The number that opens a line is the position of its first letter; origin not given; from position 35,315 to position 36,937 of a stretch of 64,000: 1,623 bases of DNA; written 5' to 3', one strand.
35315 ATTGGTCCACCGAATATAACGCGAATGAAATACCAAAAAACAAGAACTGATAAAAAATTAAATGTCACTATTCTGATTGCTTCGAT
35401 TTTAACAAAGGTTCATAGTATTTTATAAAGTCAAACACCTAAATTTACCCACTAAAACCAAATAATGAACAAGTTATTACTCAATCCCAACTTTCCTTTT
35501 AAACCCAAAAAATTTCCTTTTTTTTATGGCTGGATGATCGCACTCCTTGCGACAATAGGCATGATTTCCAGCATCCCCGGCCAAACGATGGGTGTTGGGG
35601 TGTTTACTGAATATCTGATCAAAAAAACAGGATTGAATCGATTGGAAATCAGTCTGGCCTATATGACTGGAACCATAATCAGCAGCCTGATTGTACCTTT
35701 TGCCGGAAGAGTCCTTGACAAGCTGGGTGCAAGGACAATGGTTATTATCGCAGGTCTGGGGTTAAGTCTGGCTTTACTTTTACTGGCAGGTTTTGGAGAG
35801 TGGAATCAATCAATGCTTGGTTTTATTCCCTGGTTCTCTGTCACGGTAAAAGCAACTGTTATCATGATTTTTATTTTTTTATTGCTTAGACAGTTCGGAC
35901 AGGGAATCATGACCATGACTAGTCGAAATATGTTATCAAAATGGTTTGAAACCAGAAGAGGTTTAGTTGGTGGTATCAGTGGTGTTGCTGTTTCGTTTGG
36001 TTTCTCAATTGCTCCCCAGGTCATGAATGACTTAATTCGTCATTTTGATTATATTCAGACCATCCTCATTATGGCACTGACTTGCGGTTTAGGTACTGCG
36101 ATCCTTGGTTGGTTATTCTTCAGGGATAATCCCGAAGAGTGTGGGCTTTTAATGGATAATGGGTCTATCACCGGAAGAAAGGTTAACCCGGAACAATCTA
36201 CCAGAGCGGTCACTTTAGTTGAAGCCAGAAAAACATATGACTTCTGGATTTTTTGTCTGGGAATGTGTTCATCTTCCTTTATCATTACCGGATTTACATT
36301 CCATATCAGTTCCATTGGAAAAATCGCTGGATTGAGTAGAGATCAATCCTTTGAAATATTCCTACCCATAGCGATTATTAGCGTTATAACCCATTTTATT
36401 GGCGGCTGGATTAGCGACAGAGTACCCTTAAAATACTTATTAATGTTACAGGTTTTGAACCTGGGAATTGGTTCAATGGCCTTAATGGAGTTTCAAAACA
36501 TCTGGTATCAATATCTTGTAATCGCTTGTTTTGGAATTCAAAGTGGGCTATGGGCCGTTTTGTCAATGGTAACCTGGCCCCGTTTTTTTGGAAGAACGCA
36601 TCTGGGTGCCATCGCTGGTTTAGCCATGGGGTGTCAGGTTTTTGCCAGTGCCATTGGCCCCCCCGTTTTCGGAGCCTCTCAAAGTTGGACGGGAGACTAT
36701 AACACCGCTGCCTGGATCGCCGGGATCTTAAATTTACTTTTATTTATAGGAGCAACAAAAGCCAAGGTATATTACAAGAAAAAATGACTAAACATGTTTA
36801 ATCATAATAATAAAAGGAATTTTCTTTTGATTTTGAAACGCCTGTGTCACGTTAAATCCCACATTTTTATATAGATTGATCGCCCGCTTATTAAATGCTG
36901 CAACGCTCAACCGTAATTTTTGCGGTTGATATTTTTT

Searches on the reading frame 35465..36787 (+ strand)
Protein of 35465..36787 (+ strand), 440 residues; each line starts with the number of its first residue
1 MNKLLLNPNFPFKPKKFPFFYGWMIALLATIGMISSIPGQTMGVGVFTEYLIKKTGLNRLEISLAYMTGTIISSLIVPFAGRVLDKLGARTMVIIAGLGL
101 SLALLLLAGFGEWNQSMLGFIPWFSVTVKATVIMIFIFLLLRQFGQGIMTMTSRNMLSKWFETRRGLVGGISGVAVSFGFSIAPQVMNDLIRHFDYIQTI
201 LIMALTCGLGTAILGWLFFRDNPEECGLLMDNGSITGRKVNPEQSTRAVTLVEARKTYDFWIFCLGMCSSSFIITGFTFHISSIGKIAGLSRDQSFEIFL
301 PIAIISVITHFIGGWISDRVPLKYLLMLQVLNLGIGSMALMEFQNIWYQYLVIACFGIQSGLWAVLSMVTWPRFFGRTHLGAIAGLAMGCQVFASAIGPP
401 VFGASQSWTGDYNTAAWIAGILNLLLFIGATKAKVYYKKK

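Call 65: list_cluster_members(proteins=[window:35465-36787:+, window:34258-35199:-, window:20752-21234:-, window:17904-20507:-, window:21260-21922:-])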
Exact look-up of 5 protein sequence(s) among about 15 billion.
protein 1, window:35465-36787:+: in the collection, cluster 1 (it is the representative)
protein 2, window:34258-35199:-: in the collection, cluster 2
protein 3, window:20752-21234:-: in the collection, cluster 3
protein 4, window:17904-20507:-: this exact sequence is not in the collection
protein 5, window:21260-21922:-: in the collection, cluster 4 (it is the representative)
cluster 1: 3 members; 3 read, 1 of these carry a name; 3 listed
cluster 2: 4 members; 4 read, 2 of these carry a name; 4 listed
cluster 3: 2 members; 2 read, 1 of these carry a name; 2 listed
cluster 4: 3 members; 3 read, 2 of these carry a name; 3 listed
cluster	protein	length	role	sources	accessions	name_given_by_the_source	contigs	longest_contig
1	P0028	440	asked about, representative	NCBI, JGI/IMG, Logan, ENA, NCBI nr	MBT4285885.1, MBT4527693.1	MAG: MFS transporter [Deltaproteobacteria bacterium] | MFS transporter, OFA family, oxalate/formate antiporter | MFS transporter [Deltaproteobacteria bacterium]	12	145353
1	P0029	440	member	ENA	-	-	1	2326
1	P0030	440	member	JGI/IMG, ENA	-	-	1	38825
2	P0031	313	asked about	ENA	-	-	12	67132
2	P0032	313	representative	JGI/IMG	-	light-regulated signal transduction histidine kinase (bacteriophytochrome)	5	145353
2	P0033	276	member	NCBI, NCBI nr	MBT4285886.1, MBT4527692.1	MAG: hypothetical protein HOD92_01000 [Deltaproteobacteria bacterium] | hypothetical protein [Deltaproteobacteria bacterium]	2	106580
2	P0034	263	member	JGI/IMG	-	-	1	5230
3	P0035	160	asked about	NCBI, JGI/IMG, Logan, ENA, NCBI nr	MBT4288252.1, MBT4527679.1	MAG: 2-C-methyl-D-erythritol 2,4-cyclodiphosphate synthase [Deltaproteobacteria bacterium] | 2-C-methyl-D-erythritol 2,4-cyclodiphosphate synthase | 2-C-methyl-D-erythritol 2,4-cyclodiphosphate synthase [Deltaproteobacteria bacterium]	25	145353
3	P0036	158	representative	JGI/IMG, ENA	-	-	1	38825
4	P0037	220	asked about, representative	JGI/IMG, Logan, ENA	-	ribulose-phosphate 3-epimerase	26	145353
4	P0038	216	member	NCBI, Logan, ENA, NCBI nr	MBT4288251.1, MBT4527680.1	MAG: ribulose-phosphate 3-epimerase [Deltaproteobacteria bacterium] | ribulose-phosphate 3-epimerase [Deltaproteobacteria bacterium]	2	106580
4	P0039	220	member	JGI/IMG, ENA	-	-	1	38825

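Call 66: find_encoding_contigs(protein=P0036, flank=3000, max_places=2)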
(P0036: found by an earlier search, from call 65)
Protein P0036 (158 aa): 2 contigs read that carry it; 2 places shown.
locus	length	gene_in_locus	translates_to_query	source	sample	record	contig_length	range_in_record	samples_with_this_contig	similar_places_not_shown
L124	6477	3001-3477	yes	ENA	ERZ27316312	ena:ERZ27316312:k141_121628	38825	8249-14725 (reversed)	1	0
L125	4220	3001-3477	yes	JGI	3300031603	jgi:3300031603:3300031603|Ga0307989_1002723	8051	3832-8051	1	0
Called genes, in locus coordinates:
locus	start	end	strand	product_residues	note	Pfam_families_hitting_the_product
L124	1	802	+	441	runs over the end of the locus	PF13638:PIN_4, PF13401:AAA_22 (faint), PF02562:PhoH, PF13604:AAA_30 (faint), PF13245:AAA_19 (faint)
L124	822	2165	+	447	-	PF01029:NusB, PF22458:RsmF-B_ferredox, PF01189:Methyltr_RsmB-F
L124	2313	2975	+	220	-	PF00834:Ribul_P_3_epim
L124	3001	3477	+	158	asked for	PF02542:YgbB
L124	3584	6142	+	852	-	PF07697:7TMR-HDED, PF07698:7TM-7TMR_HD, PF01966:HD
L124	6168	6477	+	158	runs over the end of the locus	PF02130:YbeY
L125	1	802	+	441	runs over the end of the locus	PF13638:PIN_4, PF13401:AAA_22 (faint), PF02562:PhoH, PF13604:AAA_30 (faint), PF13245:AAA_19 (faint)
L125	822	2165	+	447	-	PF01029:NusB, PF22458:RsmF-B_ferredox, PF01189:Methyltr_RsmB-F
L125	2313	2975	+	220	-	PF00834:Ribul_P_3_epim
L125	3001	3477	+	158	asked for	PF02542:YgbB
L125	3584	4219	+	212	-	?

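Call 67: find_encoding_contigs(protein=P0030, flank=3000, max_places=2)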
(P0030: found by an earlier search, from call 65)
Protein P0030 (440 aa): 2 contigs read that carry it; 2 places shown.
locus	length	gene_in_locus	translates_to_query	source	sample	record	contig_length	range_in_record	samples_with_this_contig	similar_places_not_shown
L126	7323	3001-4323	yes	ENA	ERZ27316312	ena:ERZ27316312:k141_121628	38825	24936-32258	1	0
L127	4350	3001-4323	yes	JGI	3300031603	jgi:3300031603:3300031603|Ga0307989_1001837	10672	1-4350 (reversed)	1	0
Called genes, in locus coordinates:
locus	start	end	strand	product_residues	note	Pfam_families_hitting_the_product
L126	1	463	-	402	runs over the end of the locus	PF00072:Response_reg, PF00512:HisKA, PF02518:HATPase_c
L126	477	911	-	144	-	PF00072:Response_reg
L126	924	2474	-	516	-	PF11845:Tll0287-like, PF00512:HisKA, PF02518:HATPase_c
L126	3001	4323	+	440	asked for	PF07690:MFS_1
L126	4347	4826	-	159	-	PF00583:Acetyltransf_1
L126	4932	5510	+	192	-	PF03781:FGE-sulfatase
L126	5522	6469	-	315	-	PF00226:DnaJ, PF01556:DnaJ_C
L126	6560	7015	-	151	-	-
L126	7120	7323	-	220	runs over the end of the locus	PF17941:PP_kinase_C_1 (weak), PF13091:PLDc_2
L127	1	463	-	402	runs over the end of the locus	PF00072:Response_reg, PF00512:HisKA, PF02518:HATPase_c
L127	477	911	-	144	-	PF00072:Response_reg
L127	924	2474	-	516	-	PF11845:Tll0287-like, PF00512:HisKA, PF02518:HATPase_c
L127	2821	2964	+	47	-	-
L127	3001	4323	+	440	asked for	PF07690:MFS_1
